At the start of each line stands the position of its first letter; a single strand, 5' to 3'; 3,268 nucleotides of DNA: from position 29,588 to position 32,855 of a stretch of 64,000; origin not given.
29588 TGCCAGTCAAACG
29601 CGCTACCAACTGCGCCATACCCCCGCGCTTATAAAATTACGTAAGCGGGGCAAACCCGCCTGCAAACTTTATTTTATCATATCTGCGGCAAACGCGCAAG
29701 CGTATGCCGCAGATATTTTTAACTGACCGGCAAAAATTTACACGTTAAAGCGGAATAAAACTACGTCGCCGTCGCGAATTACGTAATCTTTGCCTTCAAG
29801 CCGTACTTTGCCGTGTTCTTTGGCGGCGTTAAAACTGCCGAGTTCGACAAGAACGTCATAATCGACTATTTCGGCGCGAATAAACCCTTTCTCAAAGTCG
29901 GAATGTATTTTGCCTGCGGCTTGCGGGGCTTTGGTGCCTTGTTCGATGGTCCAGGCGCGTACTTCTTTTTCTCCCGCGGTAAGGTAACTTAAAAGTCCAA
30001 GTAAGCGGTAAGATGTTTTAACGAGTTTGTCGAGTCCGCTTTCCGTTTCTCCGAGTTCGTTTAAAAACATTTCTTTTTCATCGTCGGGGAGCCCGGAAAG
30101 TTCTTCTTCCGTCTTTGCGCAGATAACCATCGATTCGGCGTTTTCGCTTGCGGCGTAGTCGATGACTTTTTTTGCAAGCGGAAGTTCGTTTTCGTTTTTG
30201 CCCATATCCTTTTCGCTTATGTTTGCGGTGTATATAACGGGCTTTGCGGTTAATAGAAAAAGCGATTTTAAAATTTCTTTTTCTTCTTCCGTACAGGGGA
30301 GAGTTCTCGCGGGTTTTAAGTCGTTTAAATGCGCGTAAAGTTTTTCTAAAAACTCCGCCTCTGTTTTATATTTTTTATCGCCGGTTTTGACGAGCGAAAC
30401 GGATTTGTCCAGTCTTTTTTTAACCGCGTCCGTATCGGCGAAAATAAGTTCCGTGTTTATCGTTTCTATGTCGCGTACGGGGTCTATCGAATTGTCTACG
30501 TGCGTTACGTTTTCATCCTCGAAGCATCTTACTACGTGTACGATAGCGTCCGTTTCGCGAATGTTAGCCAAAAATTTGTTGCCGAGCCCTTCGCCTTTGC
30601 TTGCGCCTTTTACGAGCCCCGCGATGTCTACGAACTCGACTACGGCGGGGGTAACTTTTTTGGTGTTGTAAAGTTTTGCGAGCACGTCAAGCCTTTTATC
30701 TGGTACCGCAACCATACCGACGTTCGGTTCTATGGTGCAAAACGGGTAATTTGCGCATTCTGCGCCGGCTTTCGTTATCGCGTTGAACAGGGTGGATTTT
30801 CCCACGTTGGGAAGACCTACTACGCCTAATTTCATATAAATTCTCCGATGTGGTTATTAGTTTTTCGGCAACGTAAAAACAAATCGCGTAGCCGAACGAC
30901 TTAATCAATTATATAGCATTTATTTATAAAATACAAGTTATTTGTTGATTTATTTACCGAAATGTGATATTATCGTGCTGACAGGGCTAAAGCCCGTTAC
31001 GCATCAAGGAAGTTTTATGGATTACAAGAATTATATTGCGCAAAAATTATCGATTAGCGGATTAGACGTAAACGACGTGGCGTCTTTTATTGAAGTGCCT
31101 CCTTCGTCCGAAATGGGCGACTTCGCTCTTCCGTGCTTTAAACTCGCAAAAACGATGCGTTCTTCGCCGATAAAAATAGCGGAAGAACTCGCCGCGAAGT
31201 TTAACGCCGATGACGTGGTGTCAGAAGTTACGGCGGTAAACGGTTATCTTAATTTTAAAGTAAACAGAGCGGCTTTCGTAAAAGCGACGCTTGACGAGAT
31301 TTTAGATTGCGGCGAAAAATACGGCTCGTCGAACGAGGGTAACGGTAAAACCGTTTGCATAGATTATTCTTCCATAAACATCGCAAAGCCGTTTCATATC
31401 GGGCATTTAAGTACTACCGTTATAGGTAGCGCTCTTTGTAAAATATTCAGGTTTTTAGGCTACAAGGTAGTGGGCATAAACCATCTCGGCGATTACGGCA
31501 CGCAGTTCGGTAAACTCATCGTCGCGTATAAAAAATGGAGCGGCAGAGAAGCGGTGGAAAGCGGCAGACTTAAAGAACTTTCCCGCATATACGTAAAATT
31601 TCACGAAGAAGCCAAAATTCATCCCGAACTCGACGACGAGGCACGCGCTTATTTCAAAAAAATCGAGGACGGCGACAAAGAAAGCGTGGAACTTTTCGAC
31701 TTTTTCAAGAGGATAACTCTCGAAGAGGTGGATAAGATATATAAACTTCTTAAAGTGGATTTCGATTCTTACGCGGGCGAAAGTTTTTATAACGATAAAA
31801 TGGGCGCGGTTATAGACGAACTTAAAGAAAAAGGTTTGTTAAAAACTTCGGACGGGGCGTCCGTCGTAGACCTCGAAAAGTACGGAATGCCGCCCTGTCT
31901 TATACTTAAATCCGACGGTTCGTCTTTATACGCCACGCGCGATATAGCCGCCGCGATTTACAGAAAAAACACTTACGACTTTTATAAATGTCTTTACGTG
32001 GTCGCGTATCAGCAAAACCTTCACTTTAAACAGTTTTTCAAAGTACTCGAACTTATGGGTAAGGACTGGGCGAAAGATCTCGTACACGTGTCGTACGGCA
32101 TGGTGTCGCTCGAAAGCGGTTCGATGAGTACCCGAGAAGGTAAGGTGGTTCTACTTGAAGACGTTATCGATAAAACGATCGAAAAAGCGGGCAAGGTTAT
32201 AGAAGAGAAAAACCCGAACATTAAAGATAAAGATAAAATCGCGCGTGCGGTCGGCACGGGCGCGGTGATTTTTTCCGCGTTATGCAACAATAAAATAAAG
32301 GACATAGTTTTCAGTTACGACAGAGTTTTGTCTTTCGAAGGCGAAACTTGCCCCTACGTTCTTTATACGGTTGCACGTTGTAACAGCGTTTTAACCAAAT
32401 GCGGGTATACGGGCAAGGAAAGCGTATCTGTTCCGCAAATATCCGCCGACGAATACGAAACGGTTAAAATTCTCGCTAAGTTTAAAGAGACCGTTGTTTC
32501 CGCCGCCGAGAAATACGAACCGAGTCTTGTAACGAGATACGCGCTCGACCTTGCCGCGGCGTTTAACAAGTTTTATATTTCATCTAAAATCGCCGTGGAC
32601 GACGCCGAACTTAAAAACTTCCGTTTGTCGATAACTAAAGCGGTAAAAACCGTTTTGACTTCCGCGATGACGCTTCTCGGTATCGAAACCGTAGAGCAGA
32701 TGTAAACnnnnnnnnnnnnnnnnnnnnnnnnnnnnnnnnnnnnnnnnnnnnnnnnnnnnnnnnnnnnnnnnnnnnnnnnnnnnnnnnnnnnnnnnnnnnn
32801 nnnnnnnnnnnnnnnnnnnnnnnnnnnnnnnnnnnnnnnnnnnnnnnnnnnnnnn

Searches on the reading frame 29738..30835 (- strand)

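Call 6: search_protein_families(library=pfam, proteins=[window:29738-30835:-])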
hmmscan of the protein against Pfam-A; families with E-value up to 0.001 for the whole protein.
window:29738-30835:- (365 aa): 3 families
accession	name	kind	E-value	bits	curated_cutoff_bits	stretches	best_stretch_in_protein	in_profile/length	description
PF06071.19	YchF-GTPase_C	-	2.2e-38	130.7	27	1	281-364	1-84/84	Protein of unknown function (DUF933)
PF01926.29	MMR_HSR1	-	1.5e-23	83.5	21.9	1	3-120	2-99/113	50S ribosome-binding GTPase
PF02421.24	FeoB_N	-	1.6e-09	37.9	27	1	3-51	3-51/156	Ferrous iron transport protein B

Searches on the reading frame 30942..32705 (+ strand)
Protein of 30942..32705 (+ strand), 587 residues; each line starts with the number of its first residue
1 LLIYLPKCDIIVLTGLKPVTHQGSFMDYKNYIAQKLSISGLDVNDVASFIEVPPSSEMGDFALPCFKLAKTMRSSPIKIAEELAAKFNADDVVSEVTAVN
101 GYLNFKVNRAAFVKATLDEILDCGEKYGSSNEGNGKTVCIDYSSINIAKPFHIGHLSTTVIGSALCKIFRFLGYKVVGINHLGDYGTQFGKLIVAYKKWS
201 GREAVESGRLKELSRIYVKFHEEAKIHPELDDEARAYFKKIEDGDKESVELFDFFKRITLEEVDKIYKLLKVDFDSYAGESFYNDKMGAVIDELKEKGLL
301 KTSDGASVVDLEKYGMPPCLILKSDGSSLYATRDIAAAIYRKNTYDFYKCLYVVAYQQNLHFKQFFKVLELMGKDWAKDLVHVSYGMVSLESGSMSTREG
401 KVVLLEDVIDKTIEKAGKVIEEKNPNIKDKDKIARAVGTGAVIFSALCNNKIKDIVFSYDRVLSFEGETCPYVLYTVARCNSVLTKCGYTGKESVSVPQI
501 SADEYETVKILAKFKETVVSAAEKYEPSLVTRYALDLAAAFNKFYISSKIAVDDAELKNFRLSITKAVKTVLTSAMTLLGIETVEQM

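Call 29: search_protein_families(library=pfam, proteins=[window:30942-32705:+], max_evalue=0.00001)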
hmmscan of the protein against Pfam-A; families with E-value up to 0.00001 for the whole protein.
window:30942-32705:+ (587 aa): 3 families
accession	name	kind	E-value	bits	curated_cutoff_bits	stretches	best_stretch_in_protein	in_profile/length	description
PF00750.26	tRNA-synt_1d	-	9e-89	298.3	23.3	1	118-459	3-349/349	tRNA synthetases class I (R), catalytic domain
PF05746.21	DALR_1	-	1.2e-26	93.5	22.3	1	473-587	1-117/117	DALR anticodon binding domain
PF03485.21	Arg_tRNA_synt_N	-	6e-18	65.7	21.5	1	28-106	3-84/85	Arginyl tRNA synthetase N terminal domain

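Call 31: find_homologous_proteins(query=window:30942-32705:+, max_evalue=1e-100)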
Query window:30942-32705:+ (587 aa): 7999 proteins with E <= 1e-100 among 8000 candidates; the best 120 are listed.
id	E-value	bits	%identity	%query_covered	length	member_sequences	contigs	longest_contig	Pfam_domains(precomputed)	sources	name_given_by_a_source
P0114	0.0e+0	1230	99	96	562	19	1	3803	PF05746.22,PF00750.26,PF03485.22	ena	-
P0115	2.1e-294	995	79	96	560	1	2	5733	PF05746.22,PF00750.26,PF03485.22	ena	-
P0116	1.0e-293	993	79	96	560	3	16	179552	PF05746.22,PF00750.26,PF03485.22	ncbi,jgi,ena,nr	ncbi:MAG: arginine--tRNA ligase [Clostridiales bacterium]|nr:arginine--tRNA ligase [Clostridiales ba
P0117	8.3e-293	990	77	96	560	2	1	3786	PF05746.22,PF00750.26,PF03485.22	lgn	-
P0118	9.9e-293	990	79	96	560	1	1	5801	PF05746.22,PF00750.26,PF03485.22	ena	-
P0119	1.3e-292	989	78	96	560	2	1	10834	PF05746.22,PF00750.26,PF03485.22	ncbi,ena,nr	ncbi:MAG: arginine--tRNA ligase [Clostridia bacterium]|nr:arginine--tRNA ligase [Clostridia bacteriu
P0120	2.4e-292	989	79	96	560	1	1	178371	PF05746.22,PF00750.26,PF03485.22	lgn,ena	-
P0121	2.4e-292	989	78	96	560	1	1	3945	PF05746.22,PF00750.26,PF03485.22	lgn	-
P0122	4.5e-292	988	78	96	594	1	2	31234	PF05746.22,PF00750.26,PF03485.22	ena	-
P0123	2.4e-291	985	77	96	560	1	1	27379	PF05746.22,PF00750.26,PF03485.22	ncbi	-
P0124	4.7e-291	984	78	96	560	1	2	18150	PF05746.22,PF00750.26,PF03485.22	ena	-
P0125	7.3e-291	984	78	96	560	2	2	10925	PF05746.22,PF00750.26,PF03485.22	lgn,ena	-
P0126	1.0e-290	983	78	96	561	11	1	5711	PF05746.22,PF00750.26,PF03485.22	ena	-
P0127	1.1e-290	983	77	96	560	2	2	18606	PF05746.22,PF00750.26,PF03485.22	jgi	-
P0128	1.6e-290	983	78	96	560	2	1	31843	PF05746.22,PF00750.26,PF03485.22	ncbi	-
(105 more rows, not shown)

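Call 52: find_encoding_contigs(protein=P0116, flank=10000, max_places=2)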
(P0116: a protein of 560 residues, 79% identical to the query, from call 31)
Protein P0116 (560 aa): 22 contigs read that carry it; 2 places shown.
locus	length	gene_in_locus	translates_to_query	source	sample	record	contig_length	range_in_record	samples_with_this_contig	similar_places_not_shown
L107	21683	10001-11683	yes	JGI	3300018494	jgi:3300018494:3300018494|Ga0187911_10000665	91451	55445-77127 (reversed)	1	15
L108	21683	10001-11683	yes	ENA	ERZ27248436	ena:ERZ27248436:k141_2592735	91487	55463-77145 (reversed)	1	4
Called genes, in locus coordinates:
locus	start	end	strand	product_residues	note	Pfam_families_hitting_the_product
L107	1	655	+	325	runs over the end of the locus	PF21948:LplA-B_cat, PF03099:BPL_LplA_LipB, PF10437:Lip_prot_lig_C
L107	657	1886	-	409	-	PF25198:Spore_GerAC_N, PF05504:Spore_GerAC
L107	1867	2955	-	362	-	PF03845:Spore_permease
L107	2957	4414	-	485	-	PF03323:GerA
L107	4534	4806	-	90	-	PF12637:TSCPD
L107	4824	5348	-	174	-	PF14277:DUF4364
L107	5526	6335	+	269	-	-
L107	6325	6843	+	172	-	PF28549:NDPSase_N, PF00293:NUDIX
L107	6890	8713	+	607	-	PF00009:GTP_EFTU, PF01926:MMR_HSR1 (weak), PF22042:EF-G_D2, PF03144:GTP_EFTU_D2, PF00679:EFG_C, PF21018:BipA_C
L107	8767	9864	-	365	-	PF01926:MMR_HSR1, PF02421:FeoB_N, PF06071:YchF-GTPase_C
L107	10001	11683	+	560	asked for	PF03485:Arg_tRNA_synt_N, PF00750:tRNA-synt_1d, PF05746:DALR_1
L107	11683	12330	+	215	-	PF00702:Hydrolase, PF12710:HAD, PF13344:Hydrolase_6 (faint), PF13419:HAD_2, PF13242:Hydrolase_like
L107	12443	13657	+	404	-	PF01266:DAO (weak), PF03486:HI0933_like, PF07992:Pyr_redox_2 (weak), PF13450:NAD_binding_8 (weak), PF13454:NAD_binding_9 (weak), PF13738:Pyr_redox_3 (faint), PF22780:HI0933_like_1st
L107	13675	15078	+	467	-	PF07497:Rho_RNA_bind, PF00006:ATP-synt_ab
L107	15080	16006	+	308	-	PF01555:N6_N4_Mtase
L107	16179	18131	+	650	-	PF02518:HATPase_c, PF00204:DNA_gyraseB, PF01751:Toprim, PF00986:DNA_gyraseB_C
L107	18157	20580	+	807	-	PF00521:DNA_topoisoIV, PF03989:DNA_gyraseA_C (weak)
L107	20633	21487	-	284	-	PF00165:HTH_AraC, PF12833:HTH_18, PF00165:HTH_AraC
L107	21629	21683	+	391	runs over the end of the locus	PF01321:Creatinase_N, PF00557:Peptidase_M24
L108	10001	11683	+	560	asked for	PF03485:Arg_tRNA_synt_N, PF00750:tRNA-synt_1d, PF05746:DALR_1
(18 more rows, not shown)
